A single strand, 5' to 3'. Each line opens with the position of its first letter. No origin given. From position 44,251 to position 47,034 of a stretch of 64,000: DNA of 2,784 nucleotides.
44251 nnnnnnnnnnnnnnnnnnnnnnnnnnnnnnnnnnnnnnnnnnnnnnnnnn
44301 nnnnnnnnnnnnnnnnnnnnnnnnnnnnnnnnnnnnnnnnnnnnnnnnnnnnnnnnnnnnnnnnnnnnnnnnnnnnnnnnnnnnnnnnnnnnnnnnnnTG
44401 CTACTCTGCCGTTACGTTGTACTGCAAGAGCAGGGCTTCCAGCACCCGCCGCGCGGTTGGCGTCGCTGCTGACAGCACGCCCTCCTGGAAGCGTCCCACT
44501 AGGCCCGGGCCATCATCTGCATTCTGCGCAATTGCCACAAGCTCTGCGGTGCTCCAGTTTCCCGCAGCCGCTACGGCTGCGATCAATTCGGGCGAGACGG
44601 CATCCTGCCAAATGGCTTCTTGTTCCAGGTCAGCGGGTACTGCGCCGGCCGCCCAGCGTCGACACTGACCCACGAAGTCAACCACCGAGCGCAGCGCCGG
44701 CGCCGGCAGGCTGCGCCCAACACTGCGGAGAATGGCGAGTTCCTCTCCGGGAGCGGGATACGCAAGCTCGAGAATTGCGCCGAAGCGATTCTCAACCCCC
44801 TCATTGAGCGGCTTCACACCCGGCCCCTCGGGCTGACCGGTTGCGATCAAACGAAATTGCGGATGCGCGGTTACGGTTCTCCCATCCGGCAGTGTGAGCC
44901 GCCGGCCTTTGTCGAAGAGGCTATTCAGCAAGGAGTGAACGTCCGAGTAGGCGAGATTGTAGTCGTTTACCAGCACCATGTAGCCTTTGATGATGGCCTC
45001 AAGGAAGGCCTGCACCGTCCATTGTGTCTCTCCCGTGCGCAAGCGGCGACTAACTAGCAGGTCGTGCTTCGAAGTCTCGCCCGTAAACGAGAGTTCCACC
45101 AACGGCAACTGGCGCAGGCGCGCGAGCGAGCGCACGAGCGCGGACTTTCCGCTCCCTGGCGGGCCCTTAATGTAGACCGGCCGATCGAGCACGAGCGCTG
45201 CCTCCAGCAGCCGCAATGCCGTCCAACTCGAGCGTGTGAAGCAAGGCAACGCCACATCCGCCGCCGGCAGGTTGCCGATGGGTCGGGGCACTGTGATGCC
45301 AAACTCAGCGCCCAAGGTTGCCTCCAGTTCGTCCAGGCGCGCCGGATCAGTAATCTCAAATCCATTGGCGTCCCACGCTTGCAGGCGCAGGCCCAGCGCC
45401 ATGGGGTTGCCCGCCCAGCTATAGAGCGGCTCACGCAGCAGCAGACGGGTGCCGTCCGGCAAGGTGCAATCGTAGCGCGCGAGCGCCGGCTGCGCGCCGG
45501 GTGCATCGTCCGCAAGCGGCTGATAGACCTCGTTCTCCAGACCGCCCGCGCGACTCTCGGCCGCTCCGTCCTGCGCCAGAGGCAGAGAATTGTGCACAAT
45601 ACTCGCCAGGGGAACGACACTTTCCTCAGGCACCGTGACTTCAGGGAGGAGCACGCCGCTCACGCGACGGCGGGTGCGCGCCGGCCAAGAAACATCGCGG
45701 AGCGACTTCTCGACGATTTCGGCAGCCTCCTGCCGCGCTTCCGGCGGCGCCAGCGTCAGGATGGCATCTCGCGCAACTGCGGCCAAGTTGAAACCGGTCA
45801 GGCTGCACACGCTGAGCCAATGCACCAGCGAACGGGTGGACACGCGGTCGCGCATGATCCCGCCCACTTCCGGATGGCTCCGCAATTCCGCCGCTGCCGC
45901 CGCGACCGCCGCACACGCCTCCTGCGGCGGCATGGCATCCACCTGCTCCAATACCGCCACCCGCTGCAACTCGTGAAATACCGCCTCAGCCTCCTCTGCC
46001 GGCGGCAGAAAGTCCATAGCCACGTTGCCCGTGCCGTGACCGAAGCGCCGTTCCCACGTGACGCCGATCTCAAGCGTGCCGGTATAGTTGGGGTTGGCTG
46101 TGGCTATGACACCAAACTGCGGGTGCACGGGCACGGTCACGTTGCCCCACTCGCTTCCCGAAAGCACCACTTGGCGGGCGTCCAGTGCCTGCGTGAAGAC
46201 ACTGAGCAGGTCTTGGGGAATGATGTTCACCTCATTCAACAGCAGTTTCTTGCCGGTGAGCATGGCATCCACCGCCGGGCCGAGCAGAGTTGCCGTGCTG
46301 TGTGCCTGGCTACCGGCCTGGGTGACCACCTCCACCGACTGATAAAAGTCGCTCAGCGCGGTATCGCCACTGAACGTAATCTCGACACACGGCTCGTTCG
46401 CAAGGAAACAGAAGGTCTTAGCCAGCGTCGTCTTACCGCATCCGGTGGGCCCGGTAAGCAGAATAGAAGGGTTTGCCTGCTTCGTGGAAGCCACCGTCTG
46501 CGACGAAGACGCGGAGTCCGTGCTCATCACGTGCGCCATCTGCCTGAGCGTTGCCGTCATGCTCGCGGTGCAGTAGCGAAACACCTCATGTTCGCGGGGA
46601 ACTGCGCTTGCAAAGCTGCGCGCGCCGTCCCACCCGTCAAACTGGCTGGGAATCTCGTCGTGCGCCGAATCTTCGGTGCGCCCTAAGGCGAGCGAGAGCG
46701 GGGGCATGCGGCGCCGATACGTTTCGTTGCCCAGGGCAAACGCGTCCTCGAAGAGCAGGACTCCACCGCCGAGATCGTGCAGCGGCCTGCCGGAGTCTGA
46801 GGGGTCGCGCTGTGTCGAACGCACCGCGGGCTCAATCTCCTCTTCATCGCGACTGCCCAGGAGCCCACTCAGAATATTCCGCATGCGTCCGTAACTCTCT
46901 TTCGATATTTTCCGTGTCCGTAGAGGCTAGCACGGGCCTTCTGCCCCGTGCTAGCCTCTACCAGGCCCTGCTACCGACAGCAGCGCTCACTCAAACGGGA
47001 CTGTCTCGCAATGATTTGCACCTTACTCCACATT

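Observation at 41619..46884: Three-gene operon: tandem AAA_5 ATPase, CobT/NorD-like acidic-linker VWA protein, and a polytopic membrane protein of unknown function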

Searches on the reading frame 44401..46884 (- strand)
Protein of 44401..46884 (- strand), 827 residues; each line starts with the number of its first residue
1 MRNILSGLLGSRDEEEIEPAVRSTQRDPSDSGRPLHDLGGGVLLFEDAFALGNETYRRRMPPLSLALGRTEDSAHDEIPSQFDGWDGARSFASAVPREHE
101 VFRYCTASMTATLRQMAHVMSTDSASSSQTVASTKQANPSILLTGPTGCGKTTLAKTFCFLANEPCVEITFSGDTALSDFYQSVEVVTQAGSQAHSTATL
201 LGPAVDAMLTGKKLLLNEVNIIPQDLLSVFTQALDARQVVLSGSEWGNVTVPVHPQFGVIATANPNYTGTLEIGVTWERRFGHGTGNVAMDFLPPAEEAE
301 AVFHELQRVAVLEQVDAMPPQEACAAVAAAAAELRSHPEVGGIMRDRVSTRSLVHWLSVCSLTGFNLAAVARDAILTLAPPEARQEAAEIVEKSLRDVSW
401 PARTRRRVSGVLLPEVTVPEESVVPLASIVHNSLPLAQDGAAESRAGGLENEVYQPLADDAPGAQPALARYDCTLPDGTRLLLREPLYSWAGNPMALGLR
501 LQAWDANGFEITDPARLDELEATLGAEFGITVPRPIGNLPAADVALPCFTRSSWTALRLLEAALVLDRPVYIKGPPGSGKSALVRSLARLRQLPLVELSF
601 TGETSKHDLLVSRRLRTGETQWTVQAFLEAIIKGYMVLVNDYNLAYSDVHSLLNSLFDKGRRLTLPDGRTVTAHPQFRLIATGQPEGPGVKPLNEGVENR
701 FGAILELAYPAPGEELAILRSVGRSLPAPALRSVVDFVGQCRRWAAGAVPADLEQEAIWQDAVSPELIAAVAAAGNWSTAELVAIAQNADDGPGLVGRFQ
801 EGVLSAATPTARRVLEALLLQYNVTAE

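Call 7: search_protein_families(library=pfam, proteins=[window:44401-46884:-], max_evalue=0.1)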
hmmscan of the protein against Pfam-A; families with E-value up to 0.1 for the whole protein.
window:44401-46884:- (827 aa): 49 families (the best 25 are shown)
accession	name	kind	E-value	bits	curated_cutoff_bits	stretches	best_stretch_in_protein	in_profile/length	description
PF07728.20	AAA_5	-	1.3e-35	122.9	22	2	570-701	2-139/139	AAA domain (dynein-related subfamily)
PF07726.17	AAA_3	-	3.6e-11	43.5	27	2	570-701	2-129/131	ATPase family associated with various cellular activities (AAA)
PF00004.35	AAA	-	7.4e-11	43.1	21.2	2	141-190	1-52/131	ATPase family associated with various cellular activities (AAA)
PF13401.12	AAA_22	-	1.4e-10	42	27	2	139-210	6-80/130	AAA domain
PF13191.12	AAA_16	-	2.7e-09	38.2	32.6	2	136-234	23-124/167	AAA ATPase domain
PF00005.33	ABC_tran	-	5.9e-08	33.8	25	1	138-190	11-67/137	ABC transporter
PF01078.27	Mg_chelatase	-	2.3e-07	30.8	20.3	1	117-271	3-164/207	Magnesium chelatase, subunit ChlI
PF05729.18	NACHT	-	2.6e-07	31.1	26.7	1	141-167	3-29/167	NACHT domain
PF20720.3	nSTAND3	-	2.1e-06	27.9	27.2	1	130-160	9-39/155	Novel STAND NTPase 3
PF12775.13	AAA_7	-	2.2e-06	27.8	25.8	1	118-176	13-74/181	P-loop containing dynein motor region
PF13238.12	AAA_18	-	6.4e-06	27.1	29.4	0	141-157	1-17/128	AAA domain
PF01637.24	ATPase_2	-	7.9e-06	26.3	33.2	0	136-159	18-41/225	ATPase domain predominantly from Archaea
PF13173.12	AAA_14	-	9.7e-06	26.1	27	1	138-244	2-98/129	AAA domain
PF13521.12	AAA_28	-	1.2e-05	26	27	0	141-158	2-19/164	AAA domain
PF14532.12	Sigma54_activ_2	-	2.6e-05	24.9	25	1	128-170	11-52/138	Sigma-54 interaction domain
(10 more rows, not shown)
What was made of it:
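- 44401..46884 (-): Tandem AAA_5 (MoxR-class, NorQ/CbbQ-like) ATPase, 827 aa. It has an N-terminal small beta region, module D1, an inter-module beta-rich region (about residues 454-504) and module D2. Pfam AAA_5 twice, E 1.3e-35 (call 7).
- On MoxR-class AAA+ (Pfam AAA_5, helix-2-insert clade): 122.9 bits against a cut-off of 22, in two stretches (call 7).
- Checked: Pfam finds AAA_5 twice (E 1.3e-35, call 7).
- Family membership: Pfam AAA_5 twice (call 7).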

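Call 8: search_protein_families(library=ncbifam, proteins=[window:44401-46884:-], max_evalue=0.1)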
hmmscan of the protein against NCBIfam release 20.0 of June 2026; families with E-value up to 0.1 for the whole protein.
window:44401-46884:- (827 aa): 81 families (the best 25 are shown)
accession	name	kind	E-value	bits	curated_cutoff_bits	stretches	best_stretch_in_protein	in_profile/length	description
TIGR02640.1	gas_vesic_GvpN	equivalog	2.9e-18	66.3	266.8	3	137-269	20-165/262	gas vesicle protein GvpN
NF007601.2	PRK10247.1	equivalog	2e-07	30.7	292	1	130-205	19-91/204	iron efflux ABC transporter ATP-binding subunit FetA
TIGR01650.1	PD_CobS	equivalog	6e-07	28.9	558.55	1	560-685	57-187/327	cobaltochelatase subunit CobS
NF003229.0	PRK04195.1-5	equivalog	8.1e-07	28.1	280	2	137-179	43-85/413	replication factor C large subunit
NF047784.1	MadB_ATPase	equivalog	2.5e-06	26.9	475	1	562-598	28-64/298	MadB family AAA-type ATPase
TIGR02868.1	CydC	equivalog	4.5e-06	25.6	329.05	1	108-177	332-400/530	thiol reductant ABC exporter subunit CydC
NF003230.0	PRK04195.1-6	equivalog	4.8e-06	25.5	441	1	137-158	38-59/494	replication factor C large subunit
NF003745.1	PRK05342.1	equivalog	5.4e-06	25.5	359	1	134-165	105-136/418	ATP-dependent Clp protease ATP-binding subunit ClpX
NF038308.1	RNA_repair_RtcR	equivalog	2.3e-05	23.5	650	1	130-157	195-223/530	RNA repair transcriptional activator RtcR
NF042959.1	IteA_antiphage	equivalog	3.9e-05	23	510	0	556-597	114-155/367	anti-phage ATPase IteA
TIGR00972.1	3a0107s01c2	equivalog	0.0001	21.7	343.2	0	571-593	31-53/248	phosphate ABC transporter ATP-binding protein PstB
NF003226.0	PRK04195.1-1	equivalog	0.0001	21.4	588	0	135-192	37-94/405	replication factor C large subunit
NF008409.0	PRK11231.1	equivalog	0.00045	19.7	375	0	141-172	31-62/255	Fe(3+) dicitrate ABC transporter ATP-binding protein FecE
TIGR00382.1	clpX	equivalog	0.00047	19.3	370.75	1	138-177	117-153/414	ATP-dependent protease ATP-binding subunit ClpX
NF009067.0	PRK12402.1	equivalog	0.0005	19.1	317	0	118-158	16-56/340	replication factor C small subunit 2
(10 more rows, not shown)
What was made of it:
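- On CbbQ/NorQ/GvpN and CobS equivalogs (NCBIfam): CobS 28.9 against 558.6 (call 8).
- Closest known: CobS/CobT. Different: CobS model score is 29 against a cut-off of 559 (call 8).
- The best NCBIfam hits are GvpN and CobS (call 8). NCBIfam scores are far below the cut-offs: GvpN 66 against 267, CobS 29 against 559 (call 8).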

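Call 9: search_protein_families(library=padloc, proteins=[window:44401-46884:-], max_evalue=0.1)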
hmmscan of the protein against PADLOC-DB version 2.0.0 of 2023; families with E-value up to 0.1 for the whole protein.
window:44401-46884:- (827 aa): 18 families
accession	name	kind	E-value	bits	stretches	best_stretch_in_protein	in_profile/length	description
PDLC04140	mad8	-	1e-07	29.8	2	137-162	26-51/314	mads_8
PDLC02196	IetA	-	8.7e-07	26.7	1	132-158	116-142/374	-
PDLC01993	RtcR--CARF_AAA_HTH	-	2.6e-06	24.2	1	136-267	202-330/523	-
PDLC04232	IetA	-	2.9e-05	21.6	0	139-158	117-136/330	-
PDLC04790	PDC-S01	-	4.1e-05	20.5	1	127-158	16-47/422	-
PDLC00915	TRIP13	-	5.3e-05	20.8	0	570-633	66-127/302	TRIP13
PDLC02195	IetA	-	7.4e-05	20.2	0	137-167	136-166/395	-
PDLC03920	MkoA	-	0.00095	15.5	0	559-588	623-652/1112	-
PDLC04135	mad3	-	0.0012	16.5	1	142-162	26-46/374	mads_3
PDLC02980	AriA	-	0.0014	16.7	0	142-181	3-52/304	-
PDLC05079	PDC-S73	-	0.0064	13.3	1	137-160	190-213/752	-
PDLC02335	AbiLi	-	0.007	13.4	0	106-162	66-100/326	AbiLi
PDLC02496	BrxF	-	0.0074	14.4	0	565-650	19-100/158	BrxF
PDLC04786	PDC-S01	-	0.0095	12.7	1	137-245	19-124/439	-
PDLC01515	Csx3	-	0.01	13.5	0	570-589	9-28/183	"CAS-I,CAS-III; associated"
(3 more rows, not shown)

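Call 14: find_homologous_proteins(query=window:44401-46884:-)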
Query window:44401-46884:- (827 aa): 109 proteins with E <= 0.001 among 8000 candidates.
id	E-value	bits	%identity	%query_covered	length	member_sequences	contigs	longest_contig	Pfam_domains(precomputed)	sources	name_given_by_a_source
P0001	0.0e+0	1845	100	100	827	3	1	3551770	PF13173.13,PF00004.36,PF13401.13,PF13238.13,PF01637.25,PF07728.21,PF13191.13,PF00005.34,PF07726.18,PF12775.14,PF05729.19,PF13521.13,PF01078.28,PF20720.4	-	-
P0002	0.0e+0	1738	95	100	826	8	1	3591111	PF13173.13,PF00004.36,PF13401.13,PF13238.13,PF01637.25,PF07728.21,PF13191.13,PF00005.34,PF07726.18,PF05729.19,PF13521.13,PF01078.28,PF20720.4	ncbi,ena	-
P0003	0.0e+0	1737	95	100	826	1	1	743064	PF13173.13,PF00004.36,PF13401.13,PF13238.13,PF01637.25,PF07728.21,PF13191.13,PF00005.34,PF07726.18,PF05729.19,PF13521.13,PF01078.28,PF20720.4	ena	-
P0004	0.0e+0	1557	85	100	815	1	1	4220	PF13173.13,PF00004.36,PF13401.13,PF13238.13,PF01637.25,PF07728.21,PF13191.13,PF00005.34,PF07726.18,PF12775.14,PF05729.19,PF13521.13,PF01078.28,PF20720.4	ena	-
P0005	0.0e+0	1554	84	100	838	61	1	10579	PF13173.13,PF00004.36,PF13401.13,PF13238.13,PF01637.25,PF07728.21,PF13191.13,PF24883.3,PF00005.34,PF07726.18,PF12775.14,PF05729.19,PF13521.13,PF01078.28,PF20720.4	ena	-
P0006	0.0e+0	1545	84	100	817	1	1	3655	PF13173.13,PF13555.13,PF00004.36,PF13401.13,PF13238.13,PF01637.25,PF07728.21,PF13191.13,PF24883.3,PF00005.34,PF07726.18,PF12775.14,PF05729.19,PF02367.24,PF13521.13,PF01078.28,PF20720.4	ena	-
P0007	0.0e+0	1540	84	100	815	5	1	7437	PF13173.13,PF13555.13,PF00004.36,PF13401.13,PF01637.25,PF07728.21,PF13191.13,PF00005.34,PF07726.18,PF12775.14,PF05729.19,PF02367.24,PF01078.28,PF20720.4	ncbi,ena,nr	ncbi:MAG: AAA domain-containing protein [Chloroflexi bacterium]|nr:AAA domain-containing protein [Ch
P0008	0.0e+0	1522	82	100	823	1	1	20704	PF13173.13,PF00004.36,PF13401.13,PF13238.13,PF07728.21,PF13191.13,PF00005.34,PF07726.18,PF05729.19,PF13521.13,PF01078.28,PF20720.4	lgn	-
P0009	0.0e+0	1506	82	100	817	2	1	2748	PF13173.13,PF00004.36,PF13401.13,PF13238.13,PF14532.13,PF01637.25,PF07728.21,PF13191.13,PF00158.33,PF24883.3,PF00005.34,PF07726.18,PF12775.14,PF05729.19,PF13521.13,PF01078.28,PF20720.4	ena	-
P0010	0.0e+0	1503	82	100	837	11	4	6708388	PF13173.13,PF06745.20,PF00004.36,PF13401.13,PF13238.13,PF01637.25,PF07728.21,PF13191.13,PF01695.24,PF00005.34,PF07726.18,PF12775.14,PF05729.19,PF13521.13,PF01078.28,PF20720.4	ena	-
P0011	0.0e+0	1500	82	100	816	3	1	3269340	PF13173.13,PF01443.25,PF00004.36,PF13401.13,PF13238.13,PF01637.25,PF07728.21,PF13191.13,PF00005.34,PF07726.18,PF12775.14,PF05729.19,PF13521.13,PF01078.28,PF20720.4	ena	-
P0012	0.0e+0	1500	82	100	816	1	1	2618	PF13173.13,PF00004.36,PF13401.13,PF01637.25,PF07728.21,PF13191.13,PF00005.34,PF07726.18,PF12775.14,PF05729.19,PF01078.28,PF20720.4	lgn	-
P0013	0.0e+0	1487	80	100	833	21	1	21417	PF13173.13,PF00004.36,PF13401.13,PF13238.13,PF01637.25,PF07728.21,PF13191.13,PF00005.34,PF07726.18,PF12775.14,PF05729.19,PF13521.13,PF00910.29,PF01078.28,PF20720.4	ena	-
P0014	0.0e+0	1485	81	100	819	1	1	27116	PF13173.13,PF00005.34,PF07726.18,PF05729.19,PF00004.36,PF13401.13,PF01637.25,PF07728.21,PF01078.28,PF20720.4,PF13191.13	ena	-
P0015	0.0e+0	1314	81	87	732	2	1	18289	PF13173.13,PF13245.13,PF00004.36,PF13401.13,PF01637.25,PF07728.21,PF13191.13,PF00005.34,PF07726.18,PF05729.19,PF01078.28,PF20720.4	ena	-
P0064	7.3e-175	602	45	95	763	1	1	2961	PF08406.17,PF00005.34,PF12775.14,PF00004.36,PF13401.13,PF07728.21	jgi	jgi:MoxR-like ATPase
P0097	4.3e-163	563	41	96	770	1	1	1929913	PF08406.17,PF13173.13,PF00004.36,PF13401.13,PF07728.21,PF03215.22,PF13191.13,PF00005.34,PF07726.18,PF12775.14,PF05729.19,PF00910.29,PF20720.4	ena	-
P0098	8.8e-163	562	40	93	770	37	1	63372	PF08406.17,PF13173.13,PF13671.13,PF00004.36,PF13401.13,PF07728.21,PF03215.22,PF13191.13,PF00005.34,PF07726.18,PF05729.19,PF20720.4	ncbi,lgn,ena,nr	ncbi:MAG: MoxR family ATPase [Chloroflexota bacterium]|nr:MoxR family ATPase [Chloroflexota bacteriu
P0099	5.0e-162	559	40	89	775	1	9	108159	PF08406.17,PF13173.13,PF00004.36,PF13401.13,PF13238.13,PF07728.21,PF03215.22,PF13191.13,PF00005.34,PF07726.18,PF12775.14,PF05729.19,PF02367.24,PF00910.29,PF01078.28,PF20720.4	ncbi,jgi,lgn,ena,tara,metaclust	tara:strand:+ start:3245 stop:5572 length:2328 start_codon:yes stop_codon:yes gene_type:complete|met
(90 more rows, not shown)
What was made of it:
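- Closest known: CbbQ/CbbO Rubisco activase. Same: A few family members hit the CbbQ_C lid, PF08406 (call 14).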

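Call 17: find_related_loci(query=A1, collection=genome_contigs, flank=10000)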
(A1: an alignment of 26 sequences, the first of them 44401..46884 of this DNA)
Query A1 (827 aa) in genome_contigs; peptide patterns used: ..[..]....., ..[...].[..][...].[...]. (x = any residue, [..] = any of these).
152 stretches matched a pattern; 93 encode a relative of the query (tblastn E <= 1e-3); the best 80 are kept; 73 distinct loci.
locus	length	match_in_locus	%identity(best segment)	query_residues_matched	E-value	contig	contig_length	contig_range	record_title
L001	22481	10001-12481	98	1-827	0e+0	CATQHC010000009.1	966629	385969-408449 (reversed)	MAG: Chloroflexota bacterium isolate 11a6ff70-42c8-4f36-b917-3d1cb5cddc1f genome assembly, contig: contig_9, whole genom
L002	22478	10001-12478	95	1-827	0e+0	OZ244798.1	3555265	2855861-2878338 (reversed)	MAG: Chloroflexota bacterium isolate 2a568fc5-af87-46f8-82f8-bda4512a6bab genome assembly, chromosome: 1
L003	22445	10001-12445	84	1-827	0e+0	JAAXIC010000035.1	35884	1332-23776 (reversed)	MAG: Chloroflexota bacterium isolate Plut_88905 unfiltered_Plut_88905_genomic_contig_919296, whole genome shotgun sequen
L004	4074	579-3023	84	1-827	0e+0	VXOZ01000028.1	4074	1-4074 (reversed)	MAG: Chloroflexi bacterium isolate SB0662_bin_44 NODE_12743_length_4074_cov_18.061458, whole genome shotgun sequence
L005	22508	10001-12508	84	1-825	0e+0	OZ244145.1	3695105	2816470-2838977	MAG: Chloroflexota bacterium isolate eb05c879-3c2f-44be-9c84-8645a4b398cc genome assembly, chromosome: 1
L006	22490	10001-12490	84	1-825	0e+0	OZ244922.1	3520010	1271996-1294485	MAG: Chloroflexota bacterium isolate ead8ffbb-32b5-46cb-8623-33c4fc8e8bc9 genome assembly, chromosome: 1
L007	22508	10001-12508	83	1-827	0e+0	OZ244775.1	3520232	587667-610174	MAG: Chloroflexota bacterium isolate 16d11fe7-7e2c-40b4-8e2f-5374e7366b5d genome assembly, chromosome: 1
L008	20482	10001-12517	78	1-827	0e+0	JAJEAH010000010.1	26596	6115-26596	MAG: Chloroflexota bacterium isolate jk18x7bins.44 k141_2653960, whole genome shotgun sequence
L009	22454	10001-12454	83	1-827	0e+0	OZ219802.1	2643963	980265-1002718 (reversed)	MAG: Chloroflexota bacterium isolate 50a8419b-8e17-430b-920a-11f3287aca29 genome assembly, chromosome: 2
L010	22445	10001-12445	82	1-827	0e+0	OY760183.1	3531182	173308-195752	MAG: Chloroflexota bacterium isolate 1e5240b1-722b-4dd6-bc08-6f4f73fd4587 genome assembly, chromosome: 1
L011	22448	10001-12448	82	1-827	0e+0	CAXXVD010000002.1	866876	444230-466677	MAG: Chloroflexota bacterium isolate fe2c5841-0234-49a8-8bce-d97ad08295c1 genome assembly, contig: contig_2, whole genom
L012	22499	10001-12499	82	1-827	0e+0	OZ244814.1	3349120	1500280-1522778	MAG: Chloroflexota bacterium isolate 69ec6d3d-2374-4d29-b98a-ed9ec61ffa6d genome assembly, chromosome: 1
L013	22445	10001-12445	84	1-827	0e+0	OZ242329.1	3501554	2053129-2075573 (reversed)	MAG: Chloroflexota bacterium isolate 2b2caabe-c752-47ff-af95-c7664a5aabd3 genome assembly, chromosome: 1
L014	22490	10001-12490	84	1-825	0e+0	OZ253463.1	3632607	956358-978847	MAG: Chloroflexota bacterium isolate 29d2856e-e75a-4040-aa7f-32dfb5fb0cd3 genome assembly, chromosome: 1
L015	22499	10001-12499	80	1-827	0e+0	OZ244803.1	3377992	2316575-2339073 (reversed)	MAG: Chloroflexota bacterium isolate 79ba3885-3119-4226-a239-5f829a180bad genome assembly, chromosome: 1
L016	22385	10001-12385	47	6-824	0e+0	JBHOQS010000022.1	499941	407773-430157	MAG: Chloroflexota bacterium isolate A0_26 coassembly_Ak141_517615, whole genome shotgun sequence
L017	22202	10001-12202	47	47-824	0e+0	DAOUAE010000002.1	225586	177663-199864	MAG TPA_asm: Chloroflexota bacterium isolate H61_622 k121_598922, whole genome shotgun sequence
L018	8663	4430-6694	44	38-824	0e+0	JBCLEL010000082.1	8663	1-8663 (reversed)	Chloroflexota bacterium isolate SLM_LV1_BS-A02 Node_82_length_8663_cov_31.740463, whole genome shotgun sequence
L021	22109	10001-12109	45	77-824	0e+0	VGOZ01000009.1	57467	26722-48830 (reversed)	MAG: Chloroflexi bacterium isolate K_Offshore_80m_m1_189 K_Offshore_80m_m1_189_Ga0194132_10000997, whole genome shotgun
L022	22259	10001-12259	45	42-824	0e+0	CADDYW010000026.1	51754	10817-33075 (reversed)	Chloroflexi bacterium isolate 7 genome assembly, contig: NODE_317_length_51754_cov_21.033277, whole genome shotgun seque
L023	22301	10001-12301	41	1-824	0e+0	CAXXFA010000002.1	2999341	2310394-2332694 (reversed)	MAG: Chloroflexota bacterium isolate 89e1c7f9-7971-4734-96c6-435762dbc333 genome assembly, contig: contig_2, whole genom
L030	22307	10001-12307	40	1-826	1e-175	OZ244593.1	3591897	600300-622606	MAG: Chloroflexota bacterium isolate 88f3a034-1e95-44e9-9cba-3f5f03d74490 genome assembly, chromosome: 1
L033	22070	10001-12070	43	88-825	3e-174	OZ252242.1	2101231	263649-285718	MAG: Chloroflexota bacterium isolate 181cddbb-35f5-49f4-9763-6d90b9dff141 genome assembly, chromosome: 1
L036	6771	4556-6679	44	89-827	3e-173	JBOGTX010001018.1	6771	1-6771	MAG: Chloroflexota bacterium isolate TC-S_metabat2.bin.364 k127_1612415, whole genome shotgun sequence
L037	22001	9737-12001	42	1-824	4e-172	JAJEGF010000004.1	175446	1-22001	MAG: Chloroflexota bacterium isolate p16x44bins.42 k141_70223, whole genome shotgun sequence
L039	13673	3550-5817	46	42-827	0e+0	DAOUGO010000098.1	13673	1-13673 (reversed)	MAG TPA_asm: Chloroflexota bacterium isolate R72_196 k111_403201, whole genome shotgun sequence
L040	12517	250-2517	42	1-824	6e-171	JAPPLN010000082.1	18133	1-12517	MAG: Chloroflexota bacterium isolate RHO3_bin_23 NODE_4726_length_18133_cov_33.176347, whole genome shotgun sequence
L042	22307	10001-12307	40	1-826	2e-170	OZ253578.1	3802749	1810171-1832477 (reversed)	MAG: Chloroflexota bacterium isolate 48853afe-6264-4d68-b03e-03448b293cf5 genome assembly, chromosome: 1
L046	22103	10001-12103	41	71-825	2e-168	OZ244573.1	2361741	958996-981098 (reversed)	MAG: Chloroflexota bacterium isolate 8e6c3dbd-1099-4de1-8cc9-1ee9581dcb45 genome assembly, chromosome: 1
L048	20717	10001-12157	41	54-824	5e-168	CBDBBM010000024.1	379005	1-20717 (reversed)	MAG: Chloroflexota bacterium isolate 236a2b73-90b3-4928-a49b-932f52c5d6ed genome assembly, contig: contig_24, whole geno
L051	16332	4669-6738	40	89-825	1e-167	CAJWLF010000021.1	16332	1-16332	MAG TPA_asm: uncultured Chloroflexi bacterium isolate ERR599156_bin.184_MetaBAT_v2.12.1_MAG genome assembly, contig: NOD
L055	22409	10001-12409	40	1-825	1e-165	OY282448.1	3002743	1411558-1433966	MAG: uncultured Chloroflexota bacterium genome assembly, chromosome: 1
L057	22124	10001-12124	39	71-824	6e-160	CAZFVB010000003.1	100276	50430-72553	MAG TPA_asm: uncultured Chloroflexota bacterium isolate SRP092796_co3_298 genome assembly, contig: NODE_140_length_10027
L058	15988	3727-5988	40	1-824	6e-169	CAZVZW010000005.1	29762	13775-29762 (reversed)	MAG TPA_asm: uncultured Chloroflexota bacterium isolate SRP308112_co1_204 genome assembly, contig: NODE_2050_length_2976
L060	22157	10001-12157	40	54-824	3e-163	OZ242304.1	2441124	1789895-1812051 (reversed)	MAG: Chloroflexota bacterium isolate c8e22209-6560-437a-ac23-efc6ebaaf561 genome assembly, chromosome: 1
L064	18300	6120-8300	42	38-824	2e-169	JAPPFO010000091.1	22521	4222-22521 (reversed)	MAG: Chloroflexota bacterium isolate RHO1_bin_32 NODE_3782_length_22521_cov_5.436304, whole genome shotgun sequence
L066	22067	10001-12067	43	88-824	2e-174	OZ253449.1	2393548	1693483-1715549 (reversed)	MAG: Chloroflexota bacterium isolate 8b289e7f-9ee3-435e-915a-43c010b151c3 genome assembly, chromosome: 1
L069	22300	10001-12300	38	1-824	4e-156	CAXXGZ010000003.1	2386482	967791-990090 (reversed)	MAG: Chloroflexota bacterium isolate 2d6b9f97-f50f-46fd-9931-9ea7ae414042 genome assembly, contig: contig_3, whole genom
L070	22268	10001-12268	44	1-824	1e-88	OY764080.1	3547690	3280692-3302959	MAG: Chloroflexota bacterium isolate a04a8705-9522-4335-bb9c-b9bb47e5c42e genome assembly, chromosome: 1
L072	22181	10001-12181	46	38-824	2e-86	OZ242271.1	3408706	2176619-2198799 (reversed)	MAG: Chloroflexota bacterium isolate 28ccf5bf-4595-479e-bad6-f18457ce53ab genome assembly, chromosome: 1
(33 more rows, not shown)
